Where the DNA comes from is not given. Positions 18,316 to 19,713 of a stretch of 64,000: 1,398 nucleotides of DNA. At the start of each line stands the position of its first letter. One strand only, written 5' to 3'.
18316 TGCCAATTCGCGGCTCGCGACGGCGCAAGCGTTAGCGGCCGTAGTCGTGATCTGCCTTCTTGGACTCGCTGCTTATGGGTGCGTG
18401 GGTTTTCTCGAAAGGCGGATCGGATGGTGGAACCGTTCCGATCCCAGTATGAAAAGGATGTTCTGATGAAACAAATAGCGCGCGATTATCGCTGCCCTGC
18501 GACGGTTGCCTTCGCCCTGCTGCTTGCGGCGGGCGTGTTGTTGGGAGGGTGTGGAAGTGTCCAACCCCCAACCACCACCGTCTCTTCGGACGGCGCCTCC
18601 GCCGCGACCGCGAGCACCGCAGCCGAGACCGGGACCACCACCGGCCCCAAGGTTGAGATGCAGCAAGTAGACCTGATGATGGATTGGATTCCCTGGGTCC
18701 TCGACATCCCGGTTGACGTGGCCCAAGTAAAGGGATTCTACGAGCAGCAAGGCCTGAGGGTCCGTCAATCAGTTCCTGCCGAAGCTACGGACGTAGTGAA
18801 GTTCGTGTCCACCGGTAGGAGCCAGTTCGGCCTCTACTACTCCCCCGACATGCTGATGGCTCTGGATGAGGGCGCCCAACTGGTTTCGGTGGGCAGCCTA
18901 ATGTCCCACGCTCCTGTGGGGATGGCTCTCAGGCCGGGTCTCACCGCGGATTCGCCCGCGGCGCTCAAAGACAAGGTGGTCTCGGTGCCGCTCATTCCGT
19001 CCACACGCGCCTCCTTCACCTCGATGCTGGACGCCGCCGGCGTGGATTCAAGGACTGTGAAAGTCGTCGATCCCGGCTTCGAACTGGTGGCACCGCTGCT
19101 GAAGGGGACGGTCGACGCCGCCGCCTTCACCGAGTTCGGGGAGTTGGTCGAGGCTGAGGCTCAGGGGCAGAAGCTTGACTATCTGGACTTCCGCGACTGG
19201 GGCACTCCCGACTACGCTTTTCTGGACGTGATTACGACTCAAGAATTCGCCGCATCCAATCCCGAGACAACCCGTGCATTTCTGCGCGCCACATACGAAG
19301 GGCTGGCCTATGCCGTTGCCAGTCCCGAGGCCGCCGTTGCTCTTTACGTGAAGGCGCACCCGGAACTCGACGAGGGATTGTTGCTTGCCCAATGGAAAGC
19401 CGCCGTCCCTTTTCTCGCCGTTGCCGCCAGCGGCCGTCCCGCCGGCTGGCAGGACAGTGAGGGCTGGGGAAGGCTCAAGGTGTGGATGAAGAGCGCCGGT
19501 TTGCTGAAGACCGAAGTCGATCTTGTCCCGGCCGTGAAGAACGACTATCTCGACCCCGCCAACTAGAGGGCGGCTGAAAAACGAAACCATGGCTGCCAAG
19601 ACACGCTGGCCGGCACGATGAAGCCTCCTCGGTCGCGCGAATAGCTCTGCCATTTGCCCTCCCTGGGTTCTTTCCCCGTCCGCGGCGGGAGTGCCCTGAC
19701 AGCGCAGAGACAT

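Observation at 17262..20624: Cobalamin riboswitch controls a ThiXYZ/NMT1-type ABC importer: candidate cobamide lower-ligand transporter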

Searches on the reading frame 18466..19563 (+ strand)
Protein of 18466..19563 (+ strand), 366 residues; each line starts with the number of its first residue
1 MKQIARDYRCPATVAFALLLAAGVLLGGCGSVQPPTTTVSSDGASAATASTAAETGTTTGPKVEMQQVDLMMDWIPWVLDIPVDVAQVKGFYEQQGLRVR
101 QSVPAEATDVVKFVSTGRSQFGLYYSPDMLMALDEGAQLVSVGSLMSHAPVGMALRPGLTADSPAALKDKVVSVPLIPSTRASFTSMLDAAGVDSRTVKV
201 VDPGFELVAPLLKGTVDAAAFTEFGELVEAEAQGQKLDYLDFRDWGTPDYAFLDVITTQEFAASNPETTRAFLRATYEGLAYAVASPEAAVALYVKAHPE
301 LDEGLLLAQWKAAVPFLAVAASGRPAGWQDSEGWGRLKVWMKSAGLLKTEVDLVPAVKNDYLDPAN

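Call 5: search_protein_families(library=pfam, proteins=[window:18466-19563:+])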
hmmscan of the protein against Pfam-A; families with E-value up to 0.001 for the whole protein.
seq(366 aa): 2 families
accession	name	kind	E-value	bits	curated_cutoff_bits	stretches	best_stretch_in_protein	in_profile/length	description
PF09084.16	NMT1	-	8.9e-48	163.5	20.5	1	82-290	6-216/216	NMT1/THI5 like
PF13379.11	NMT1_2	-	3.6e-06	27.4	24.7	1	67-283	5-238/252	NMT1-like family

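Call 6: search_protein_families(library=ncbifam, proteins=[window:18466-19563:+], max_evalue=0.01)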
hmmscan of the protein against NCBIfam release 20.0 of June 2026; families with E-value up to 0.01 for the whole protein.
seq(366 aa): 3 families
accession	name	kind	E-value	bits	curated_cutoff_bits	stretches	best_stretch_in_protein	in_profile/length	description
TIGR01728.1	SsuA_fam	subfamily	6.3e-09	35.5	163.5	1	75-362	6-289/290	aliphatic sulfonate ABC transporter substrate-binding protein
TIGR01729.1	taurine_ABC_bnd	equivalog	9.2e-09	35.1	304.25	1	108-289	38-219/300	taurine ABC transporter substrate-binding protein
NF008553.0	PRK11480.1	equivalog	1.6e-06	27.6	490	1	82-291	35-243/320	taurine ABC transporter substrate-binding protein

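Call 11: find_homologous_proteins(query=window:18466-19563:+)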
Query seq(366 aa) (366 aa): 187 proteins with E <= 0.001 among 8000 candidates; the best 120 are listed.
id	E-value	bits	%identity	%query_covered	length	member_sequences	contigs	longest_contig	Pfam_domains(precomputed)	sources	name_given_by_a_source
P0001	3.6e-236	801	100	100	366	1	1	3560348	PF13379.12,PF09084.17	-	-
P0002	3.0e-180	617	80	94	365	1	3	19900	PF13379.12,PF09084.17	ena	-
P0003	8.5e-177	606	84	83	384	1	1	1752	PF09084.17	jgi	jgi:ABC-type nitrate/sulfonate/bicarbonate transport system substrate-binding protein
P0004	3.0e-175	601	84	83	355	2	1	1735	PF13379.12,PF09084.17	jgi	jgi:putative hydroxymethylpyrimidine transport system substrate-binding protein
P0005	3.1e-167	574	75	100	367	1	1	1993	PF13379.12,PF09084.17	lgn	-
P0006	4.8e-149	515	70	93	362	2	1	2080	PF13379.12,PF09084.17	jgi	jgi:putative hydroxymethylpyrimidine transport system substrate-binding protein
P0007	6.1e-149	514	66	99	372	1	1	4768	PF13379.12,PF09084.17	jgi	jgi:putative hydroxymethylpyrimidine transport system substrate-binding protein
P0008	6.6e-149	514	75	82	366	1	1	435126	PF09084.17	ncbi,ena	-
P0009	6.9e-149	514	69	89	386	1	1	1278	PF13379.12,PF09084.17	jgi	jgi:putative hydroxymethylpyrimidine transport system substrate-binding protein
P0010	9.6e-148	510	67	99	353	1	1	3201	PF13379.12,PF09084.17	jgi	jgi:putative hydroxymethylpyrimidine transport system substrate-binding protein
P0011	1.4e-146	507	69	92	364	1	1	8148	PF13379.12,PF09084.17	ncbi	-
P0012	2.5e-146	506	67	97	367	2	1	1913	PF13379.12,PF09084.17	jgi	jgi:putative hydroxymethylpyrimidine transport system substrate-binding protein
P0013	3.2e-146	505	70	92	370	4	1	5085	PF13379.12,PF09084.17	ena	-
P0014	2.1e-145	503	62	99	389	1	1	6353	PF13379.12,PF09084.17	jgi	jgi:putative hydroxymethylpyrimidine transport system substrate-binding protein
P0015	1.7e-142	493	71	83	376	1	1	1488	PF09084.17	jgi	jgi:ABC-type nitrate/sulfonate/bicarbonate transport system substrate-binding protein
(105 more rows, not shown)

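Call 13: search_solved_structures(query=P0001, max_evalue=0.01, show_alignments=2)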
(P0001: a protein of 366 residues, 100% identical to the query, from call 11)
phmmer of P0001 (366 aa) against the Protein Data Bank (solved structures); distinct sequences matched with E-value up to 0.01: 8.
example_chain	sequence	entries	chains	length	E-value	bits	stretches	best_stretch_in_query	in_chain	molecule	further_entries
3ix1_A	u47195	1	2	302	7.3e-30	107.8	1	65-347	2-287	N-formyl-4-amino-5-aminomethyl-2-methylpyrimidine binding protein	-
4nmy_A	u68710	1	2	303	5.9e-22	81.8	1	66-362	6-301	ABC-type transport system, extracellular solute-binding protein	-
4h65_A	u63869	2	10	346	2.8e-16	63.1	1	67-336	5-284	Pyrimidine precursor biosynthesis enzyme THI5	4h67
4h6d_F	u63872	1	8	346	9e-16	61.5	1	67-336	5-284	Pyrimidine precursor biosynthesis enzyme THI5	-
4esx_A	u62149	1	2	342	1.1e-12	51.3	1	65-335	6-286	Pyrimidine biosynthesis enzyme THI13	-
4esw_A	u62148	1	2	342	1.1e-12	51.3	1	65-335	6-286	Pyrimidine biosynthesis enzyme THI13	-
6ssy_A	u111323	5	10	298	2.5e-06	30.4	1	82-361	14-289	Taurine-binding periplasmic protein | Taurine ABC transporter substrate-binding protein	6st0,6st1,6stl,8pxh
3qsl_A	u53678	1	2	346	0.0015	21.3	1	55-224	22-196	Putative exported protein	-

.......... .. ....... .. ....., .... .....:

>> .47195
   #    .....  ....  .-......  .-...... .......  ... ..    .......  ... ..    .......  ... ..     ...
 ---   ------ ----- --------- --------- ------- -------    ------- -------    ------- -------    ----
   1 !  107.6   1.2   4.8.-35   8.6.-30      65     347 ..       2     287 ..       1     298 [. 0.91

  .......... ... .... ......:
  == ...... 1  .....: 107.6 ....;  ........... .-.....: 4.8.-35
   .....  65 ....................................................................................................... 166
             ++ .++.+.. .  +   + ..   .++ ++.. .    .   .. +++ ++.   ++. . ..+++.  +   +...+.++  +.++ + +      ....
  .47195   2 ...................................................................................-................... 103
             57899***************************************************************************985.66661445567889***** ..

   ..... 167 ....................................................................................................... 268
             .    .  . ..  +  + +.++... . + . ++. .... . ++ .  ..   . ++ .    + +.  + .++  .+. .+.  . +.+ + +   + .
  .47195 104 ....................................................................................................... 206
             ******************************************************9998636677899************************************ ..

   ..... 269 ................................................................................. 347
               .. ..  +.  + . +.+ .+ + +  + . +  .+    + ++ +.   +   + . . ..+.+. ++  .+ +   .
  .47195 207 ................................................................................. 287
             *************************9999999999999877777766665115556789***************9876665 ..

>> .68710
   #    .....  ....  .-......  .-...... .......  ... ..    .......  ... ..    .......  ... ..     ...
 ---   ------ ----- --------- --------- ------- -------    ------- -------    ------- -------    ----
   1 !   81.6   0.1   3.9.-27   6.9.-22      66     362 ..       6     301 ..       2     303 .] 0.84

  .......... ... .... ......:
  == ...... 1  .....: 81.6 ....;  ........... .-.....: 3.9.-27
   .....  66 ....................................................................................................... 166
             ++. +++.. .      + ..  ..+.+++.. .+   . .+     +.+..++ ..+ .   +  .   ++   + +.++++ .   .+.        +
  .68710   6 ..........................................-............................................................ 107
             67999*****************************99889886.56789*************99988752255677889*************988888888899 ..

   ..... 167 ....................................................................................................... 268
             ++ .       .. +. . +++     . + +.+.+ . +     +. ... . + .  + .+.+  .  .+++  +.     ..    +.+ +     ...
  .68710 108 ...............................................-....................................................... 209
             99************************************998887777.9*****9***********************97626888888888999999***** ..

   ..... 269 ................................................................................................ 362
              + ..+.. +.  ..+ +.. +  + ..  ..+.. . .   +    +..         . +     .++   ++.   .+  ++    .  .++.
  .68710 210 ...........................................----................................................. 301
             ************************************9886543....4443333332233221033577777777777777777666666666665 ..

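Call 15: find_related_loci(query=A1, collection=genome_contigs, flank=8000)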
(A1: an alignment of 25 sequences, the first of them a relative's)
Query A1 (366 aa) in genome_contigs; peptide patterns used: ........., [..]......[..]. (x = any residue, [..] = any of these).
60 stretches matched a pattern; 26 encode a relative of the query (tblastn E <= 1e-3); 25 distinct loci.
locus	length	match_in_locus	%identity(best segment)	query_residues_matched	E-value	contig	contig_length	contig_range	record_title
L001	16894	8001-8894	75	64-362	8e-149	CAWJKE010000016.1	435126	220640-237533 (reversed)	MAG: uncultured Actinomycetota bacterium isolate MFD05942.bin.1.451 genome assembly, contig: contig_941, whole genome sh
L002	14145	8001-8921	72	58-366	9e-136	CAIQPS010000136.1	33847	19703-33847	MAG: uncultured actinobacterium isolate LaPlata_bin-3933 genome assembly, contig: bin-3933:136/169, whole genome shotgun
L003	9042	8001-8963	63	39-362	1e-130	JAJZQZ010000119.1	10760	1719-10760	MAG: Actinomycetes bacterium isolate SKS1.bin6 NODE_10848_length_10760_cov_1.913289, whole genome shotgun sequence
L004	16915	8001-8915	65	58-362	2e-130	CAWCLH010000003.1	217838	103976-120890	MAG: uncultured Actinomycetota bacterium isolate MFD01721.bin.2.195 genome assembly, contig: contig_36684, whole genome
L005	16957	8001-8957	61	43-362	2e-123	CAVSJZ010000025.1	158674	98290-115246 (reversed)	MAG: uncultured Actinomycetota bacterium isolate MFD02416.bin.2.194 genome assembly, contig: contig_15492, whole genome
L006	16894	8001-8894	63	64-362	4e-123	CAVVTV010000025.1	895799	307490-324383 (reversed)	MAG: uncultured Thermoleophilia bacterium isolate MFD04492.bin.1.102 genome assembly, contig: contig_9490, whole genome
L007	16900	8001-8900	63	62-362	2e-122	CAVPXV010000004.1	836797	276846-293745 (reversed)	MAG: uncultured Thermoleophilia bacterium isolate MFD01872.bin.1.273 genome assembly, contig: contig_37822, whole genome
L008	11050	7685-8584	63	62-362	3e-122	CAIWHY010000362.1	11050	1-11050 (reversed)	MAG: uncultured Thermoleophilia bacterium isolate Umea3_bin-0017 genome assembly, contig: bin-0017:362/568, whole genome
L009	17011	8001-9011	59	29-362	6e-122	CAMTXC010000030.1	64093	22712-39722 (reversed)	MAG: uncultured actinobacterium isolate G04_MAG_00059 genome assembly, contig: G04_MAG_00059_000000000022, whole genome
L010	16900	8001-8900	63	62-362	5e-122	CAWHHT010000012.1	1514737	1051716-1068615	MAG: uncultured Thermoleophilia bacterium isolate MFD01872.bin.2.207 genome assembly, contig: contig_85620, whole genome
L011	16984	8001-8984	57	17-362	7e-121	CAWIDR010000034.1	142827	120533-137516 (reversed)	MAG: uncultured Thermoleophilia bacterium isolate MFD05442.bin.2.93 genome assembly, contig: contig_57982, whole genome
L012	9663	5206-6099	60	64-362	2e-119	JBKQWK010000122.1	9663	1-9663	MAG: Thermoleophilia bacterium isolate SEr3G3H3I__bin_3 SEr3G3H3I_000000200967, whole genome shotgun sequence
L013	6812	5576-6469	62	64-362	4e-119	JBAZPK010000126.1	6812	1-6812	MAG: Thermoleophilia bacterium isolate SO_2017_SWC_28 scaffold_9565_c1_LP-4_2017, whole genome shotgun sequence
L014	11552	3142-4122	60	25-362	2e-118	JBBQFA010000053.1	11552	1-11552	MAG: Thermoleophilia bacterium isolate Co_metawrap_1062 Cmw_1062_k141_3269290_length_11552_cov_11.0000, whole genome sho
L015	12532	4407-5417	57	29-362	1e-118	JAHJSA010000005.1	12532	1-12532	MAG: Actinomycetota bacterium isolate OS_PC_MetaG.mb.176 OS_PC_MetaG.mb.176_k141_16321, whole genome shotgun sequence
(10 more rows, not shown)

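Call 46: predict_structure(alignment_id=A1)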
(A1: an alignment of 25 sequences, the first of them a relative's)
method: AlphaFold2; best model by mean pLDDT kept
length: 366 residues; sequences in the alignment: 25
mean_pLDDT: 86.8   pTM: 0.81
mean pLDDT of the five models: 86.8, 86.0, 85.3, 82.2, 80.6
residues with pLDDT >= 90: 260; 70-90: 44; 50-70: 27; < 50: 35
segments of 3 or more residues with pLDDT < 50: 1-10, 27-35, 41-56
pLDDT, mean of each block of 10 residues (from residue 1): 39 62 52 50 43 51 93 88 97 97 87 93 95 97 93 95 96 92 96 96 88 95 89 92 94 96 98 98 98 95 95 94 94 96 95 97 88
secondary structure, 60 per line:
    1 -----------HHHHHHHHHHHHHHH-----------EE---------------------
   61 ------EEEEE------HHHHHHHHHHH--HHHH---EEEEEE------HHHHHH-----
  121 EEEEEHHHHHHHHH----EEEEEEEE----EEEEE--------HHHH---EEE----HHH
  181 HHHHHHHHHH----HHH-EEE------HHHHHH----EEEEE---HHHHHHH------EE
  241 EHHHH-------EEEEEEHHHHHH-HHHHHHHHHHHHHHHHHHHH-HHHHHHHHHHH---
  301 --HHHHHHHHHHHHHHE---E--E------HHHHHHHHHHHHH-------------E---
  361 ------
elements in order: H12-26 E67-71 H78-88 H91-94 E98-103 H110-115 E121-125 H126-134 E139-146 E151-155 H164-167 E171-173 H178-190 E199-201 H208-213 E218-222 H226-232 E239-241 H242-245 E253-258 H259-264 H266-285 H287-297 H303-316 H331-343

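Call 50: fold_search(model_id=the predicted structure, library=pdb)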
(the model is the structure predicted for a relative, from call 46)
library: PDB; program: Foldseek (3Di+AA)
matches with E <= 10: 1438; with E <= 0.001: 831
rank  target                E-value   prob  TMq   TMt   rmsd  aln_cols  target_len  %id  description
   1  4nmy_A                1.8e-26  1.00  0.70  0.84   2.9       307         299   25  Crystal Structure of the Thiamin-bound form of Substrate-binding Protein of ABC Transporter from Clostridium difficile (released 2013-12-04)
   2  3ix1_A                8.2e-26  1.00  0.71  0.85   2.9       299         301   26  Periplasmic N-formyl-4-amino-5-aminomethyl-2-methylpyrimidine binding protein from Bacillus halodurans (released 2010-10-13)
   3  4h67_H                3.3e-23  1.00  0.68  0.81   3.1       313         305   22  Crystal structure of HMP synthase Thi5 from S. cerevisiae (released 2012-10-17)
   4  4h67_B                6.0e-23  1.00  0.70  0.82   3.0       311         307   23  Crystal structure of HMP synthase Thi5 from S. cerevisiae (released 2012-10-17)
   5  4esx_B                1.2e-22  1.00  0.71  0.83   3.6       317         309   21  Crystal structure of C. albicans Thi5 complexed with PLP (released 2012-09-19)
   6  4h67_A                1.2e-22  1.00  0.70  0.76   2.9       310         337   22  Crystal structure of HMP synthase Thi5 from S. cerevisiae (released 2012-10-17)
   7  4h6d_A                1.7e-22  1.00  0.69  0.80   3.1       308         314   22  Crystal structure of PLP-soaked HMP synthase Thi5 from S. cerevisiae (released 2012-10-17)
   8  4h6d_E                1.9e-22  1.00  0.69  0.82   3.0       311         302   22  Crystal structure of PLP-soaked HMP synthase Thi5 from S. cerevisiae (released 2012-10-17)
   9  4h6d_C                2.5e-22  1.00  0.71  0.77   2.9       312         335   22  Crystal structure of PLP-soaked HMP synthase Thi5 from S. cerevisiae (released 2012-10-17)
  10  4h6d_B                2.5e-22  1.00  0.70  0.77   3.0       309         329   22  Crystal structure of PLP-soaked HMP synthase Thi5 from S. cerevisiae (released 2012-10-17)
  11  4esx_A                2.7e-22  1.00  0.71  0.82   4.4       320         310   21  Crystal structure of C. albicans Thi5 complexed with PLP (released 2012-09-19)
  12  4h67_E                3.2e-22  1.00  0.70  0.82   3.1       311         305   22  Crystal structure of HMP synthase Thi5 from S. cerevisiae (released 2012-10-17)
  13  4h6d_F                3.6e-22  1.00  0.69  0.76   3.1       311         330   22  Crystal structure of PLP-soaked HMP synthase Thi5 from S. cerevisiae (released 2012-10-17)
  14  4h67_D                4.6e-22  1.00  0.71  0.77   2.9       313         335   22  Crystal structure of HMP synthase Thi5 from S. cerevisiae (released 2012-10-17)
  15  4h67_G                7.0e-22  1.00  0.69  0.77   3.1       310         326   23  Crystal structure of HMP synthase Thi5 from S. cerevisiae (released 2012-10-17)
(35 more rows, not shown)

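Call 56: find_related_loci(query=A1, collection=metagenome_contigs, flank=7000)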
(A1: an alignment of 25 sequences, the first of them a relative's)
Query A1 (366 aa) in metagenome_contigs; peptide patterns used: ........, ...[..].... (x = any residue, [..] = any of these).
257 stretches matched a pattern; 37 encode a relative of the query (tblastn E <= 1e-3); 37 distinct loci.
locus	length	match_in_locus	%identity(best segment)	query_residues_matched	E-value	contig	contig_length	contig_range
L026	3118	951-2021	58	9-362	4e-133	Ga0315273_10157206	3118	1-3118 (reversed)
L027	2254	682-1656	61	28-362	9e-134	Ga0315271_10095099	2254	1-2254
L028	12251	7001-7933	62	56-362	6e-125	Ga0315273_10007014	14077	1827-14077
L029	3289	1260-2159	65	64-364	6e-128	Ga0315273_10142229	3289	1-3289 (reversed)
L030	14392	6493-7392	64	62-362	5e-124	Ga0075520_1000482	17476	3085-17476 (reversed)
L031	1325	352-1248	64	64-362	4e-135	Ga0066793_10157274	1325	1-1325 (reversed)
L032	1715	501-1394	64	64-362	3e-133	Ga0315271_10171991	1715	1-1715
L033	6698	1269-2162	64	64-362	9e-124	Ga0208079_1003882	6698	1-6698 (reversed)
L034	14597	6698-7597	64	62-362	2e-123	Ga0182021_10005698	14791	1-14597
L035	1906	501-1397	64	65-364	9e-132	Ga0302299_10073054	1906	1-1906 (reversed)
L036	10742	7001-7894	64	64-362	5e-123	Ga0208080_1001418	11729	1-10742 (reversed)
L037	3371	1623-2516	64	64-362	4e-126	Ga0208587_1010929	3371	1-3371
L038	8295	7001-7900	63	62-362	1e-122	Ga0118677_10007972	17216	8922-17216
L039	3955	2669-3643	59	43-362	1e-123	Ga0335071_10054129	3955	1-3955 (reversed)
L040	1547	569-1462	64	64-362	1e-129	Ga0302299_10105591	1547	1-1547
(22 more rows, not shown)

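Call 61: find_homologous_proteins(query=L004:9786-10910:+, max_evalue=1e-30)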
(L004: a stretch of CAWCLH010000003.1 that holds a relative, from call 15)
Query L004:9786-10910:+ (375 aa): 8000 proteins with E <= 1e-30 among 8000 candidates; the best 120 are listed.
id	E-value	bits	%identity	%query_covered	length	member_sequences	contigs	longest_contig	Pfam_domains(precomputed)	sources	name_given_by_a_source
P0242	1.0e-225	767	100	99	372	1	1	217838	PF02277.23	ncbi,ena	-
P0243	1.4e-147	510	72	94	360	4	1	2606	PF02277.23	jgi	jgi:nicotinate-nucleotide--dimethylbenzimidazole phosphoribosyltransferase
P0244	1.1e-142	494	70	94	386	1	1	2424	PF02277.23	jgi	jgi:nicotinate-nucleotide--dimethylbenzimidazole phosphoribosyltransferase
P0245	1.7e-142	493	69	93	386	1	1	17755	PF02277.23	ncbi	ncbi:MAG: nicotinate-nucleotide--dimethylbenzimidazole phosphoribosyltransferase [Deferrisomatales b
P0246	2.0e-142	493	68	93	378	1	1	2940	PF02277.23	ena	-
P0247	8.7e-142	491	66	97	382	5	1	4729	PF02277.23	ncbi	-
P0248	3.1e-141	489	71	91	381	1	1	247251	PF02277.23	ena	-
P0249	8.4e-141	488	69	93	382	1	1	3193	PF02277.23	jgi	jgi:nicotinate-nucleotide--dimethylbenzimidazole phosphoribosyltransferase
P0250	3.6e-140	486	68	95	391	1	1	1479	PF02277.23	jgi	jgi:nicotinate-nucleotide--dimethylbenzimidazole phosphoribosyltransferase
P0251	5.1e-138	479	66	95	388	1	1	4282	PF02277.23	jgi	jgi:nicotinate-nucleotide--dimethylbenzimidazole phosphoribosyltransferase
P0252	5.8e-138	478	69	94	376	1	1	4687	PF02277.23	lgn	-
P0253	3.6e-137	476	66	94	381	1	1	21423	PF02277.23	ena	-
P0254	3.9e-137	476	69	93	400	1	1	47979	PF02277.23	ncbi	ncbi:MAG: nicotinate-nucleotide--dimethylbenzimidazole phosphoribosyltransferase [Thermoleophilia ba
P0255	8.3e-137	475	69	93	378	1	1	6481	PF02277.23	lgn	-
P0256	1.1e-136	474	69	93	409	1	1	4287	PF02277.23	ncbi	-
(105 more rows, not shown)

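Call 65: search_protein_families(library=pfam, proteins=[L007:9965-12409:+, L009:11168-12856:+, L009:5774-7078:+, L004:12133-14445:+], max_evalue=0.0001)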
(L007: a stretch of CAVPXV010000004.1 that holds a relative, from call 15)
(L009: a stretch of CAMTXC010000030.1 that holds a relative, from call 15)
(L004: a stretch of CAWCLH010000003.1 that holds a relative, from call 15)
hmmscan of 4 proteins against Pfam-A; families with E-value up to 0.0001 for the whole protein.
L007:9965-12409:+ (815 aa): 4 families
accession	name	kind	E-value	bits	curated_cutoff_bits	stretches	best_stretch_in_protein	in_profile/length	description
PF03415.19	Peptidase_C11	-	5.3e-23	82.6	25.8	1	64-266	23-230/359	Clostripain family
PF14870.12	PSII_BNR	-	1.3e-20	74.3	27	2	498-588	8-96/303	Photosynthesis system II assembly factor YCF48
PF15902.12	Sortilin-Vps10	-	1.4e-07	31.1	33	1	489-596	3-119/446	Sortilin, neurotensin receptor 3,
PF02012.26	BNR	-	2.8e-06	26.9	27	0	491-499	2-10/12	BNR/Asp-box repeat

L009:11168-12856:+ (563 aa): 3 families
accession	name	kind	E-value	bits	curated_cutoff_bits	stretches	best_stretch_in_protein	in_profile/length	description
PF10050.14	DUF2284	-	2.3e-32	112.4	25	1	418-561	3-160/161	Predicted metal-binding protein (DUF2284)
PF00891.24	Methyltransf_2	-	8.5e-15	55.1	22.3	1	155-219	38-104/210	O-methyltransferase domain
PF08100.18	Dimerisation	-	3.2e-13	49.7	25.6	1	12-85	5-78/93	O-methyltransferase dimerisation domain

L009:5774-7078:+ (435 aa): 1 family
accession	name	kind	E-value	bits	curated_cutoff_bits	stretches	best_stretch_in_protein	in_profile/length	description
PF01964.24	ThiC_Rad_SAM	-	1.5e-177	591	25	1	3-422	1-418/420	Radical SAM ThiC family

L004:12133-14445:+ (770 aa): 2 families
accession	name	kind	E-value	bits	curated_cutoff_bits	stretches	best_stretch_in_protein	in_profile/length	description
PF02310.24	B12-binding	-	5.6e-25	88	32.1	2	146-265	11-120/121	B12 binding domain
PF04055.27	Radical_SAM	-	1.2e-11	45.5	29.5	1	365-515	3-155/166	Radical SAM superfamily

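Call 66: search_solved_structures(query=L009:5774-7078:+, max_evalue=1e-20)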
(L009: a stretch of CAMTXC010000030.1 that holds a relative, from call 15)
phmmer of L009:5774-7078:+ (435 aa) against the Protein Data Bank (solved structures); distinct sequences matched with E-value up to 1e-20: 4.
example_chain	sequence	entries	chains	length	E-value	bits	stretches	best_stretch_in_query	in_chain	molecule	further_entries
3epm_A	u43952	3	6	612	2e-91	310.3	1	26-423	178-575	Thiamine biosynthesis protein thiC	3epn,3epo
4s2a_A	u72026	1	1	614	2e-91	310.3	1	26-423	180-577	Phosphomethylpyrimidine synthase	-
4s25_A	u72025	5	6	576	2.6e-91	310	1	3-423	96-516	Phosphomethylpyrimidine synthase, chloroplastic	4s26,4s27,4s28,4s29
4n7q_A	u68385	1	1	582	2.6e-91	309.9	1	3-423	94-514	Phosphomethylpyrimidine synthase, chloroplastic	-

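Call 72: search_protein_representatives(protein=P0001)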
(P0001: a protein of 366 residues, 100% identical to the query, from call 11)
Query: 366 residues. Proteins with E-value up to 0.001 (for the whole library): 6367; up to 1e-10: 1495; up to 1e-30: 36. The best 150 are listed.
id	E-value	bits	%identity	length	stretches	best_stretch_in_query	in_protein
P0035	2.9e-122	424.9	60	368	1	15-362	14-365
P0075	2.5e-117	408.7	79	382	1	71-305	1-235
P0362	3.1e-77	276.8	69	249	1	72-259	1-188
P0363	5.0e-65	236.7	60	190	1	176-363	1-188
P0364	1.4e-49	185.8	48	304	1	72-333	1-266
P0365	2.2e-48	181.9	76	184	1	209-321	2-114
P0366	1.2e-47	179.5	53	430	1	146-349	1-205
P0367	1.0e-41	160.0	60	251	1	189-325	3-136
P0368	1.9e-40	155.8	56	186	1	72-217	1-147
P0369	7.0e-39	150.7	32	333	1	64-352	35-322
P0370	8.0e-39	150.5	66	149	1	67-178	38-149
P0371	1.5e-38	149.6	31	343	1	47-362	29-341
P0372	2.2e-38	149.0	35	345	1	49-300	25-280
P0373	2.4e-38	148.9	32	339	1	61-351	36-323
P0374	4.7e-38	147.9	33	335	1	40-362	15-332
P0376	5.1e-37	144.6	34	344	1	57-363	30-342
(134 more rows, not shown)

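Call 73: find_encoding_contigs(protein=P0369, flank=4000, max_places=3)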
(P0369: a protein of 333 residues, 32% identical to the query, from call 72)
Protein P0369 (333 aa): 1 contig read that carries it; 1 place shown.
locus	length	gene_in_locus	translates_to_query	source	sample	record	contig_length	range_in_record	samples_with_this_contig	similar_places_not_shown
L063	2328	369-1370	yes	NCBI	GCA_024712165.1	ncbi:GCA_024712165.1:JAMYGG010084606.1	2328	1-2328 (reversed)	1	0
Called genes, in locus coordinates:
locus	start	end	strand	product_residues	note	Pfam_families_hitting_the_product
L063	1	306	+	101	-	?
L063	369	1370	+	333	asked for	PF09084:NMT1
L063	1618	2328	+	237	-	?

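Call 74: find_encoding_contigs(protein=P0371, flank=5000, max_places=2)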
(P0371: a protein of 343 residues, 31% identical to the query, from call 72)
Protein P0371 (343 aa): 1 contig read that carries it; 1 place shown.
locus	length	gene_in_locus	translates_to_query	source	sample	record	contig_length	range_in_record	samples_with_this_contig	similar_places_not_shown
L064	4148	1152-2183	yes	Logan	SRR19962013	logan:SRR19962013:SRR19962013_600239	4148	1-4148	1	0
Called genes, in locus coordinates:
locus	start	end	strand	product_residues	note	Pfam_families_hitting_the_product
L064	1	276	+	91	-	?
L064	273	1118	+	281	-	PF00528:BPD_transp_1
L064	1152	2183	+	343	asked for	PF09084:NMT1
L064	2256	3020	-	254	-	PF00378:ECH_1, PF16113:ECH_2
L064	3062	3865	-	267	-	PF02737:3HCDH_N, PF00725:3HCDH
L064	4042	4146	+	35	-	?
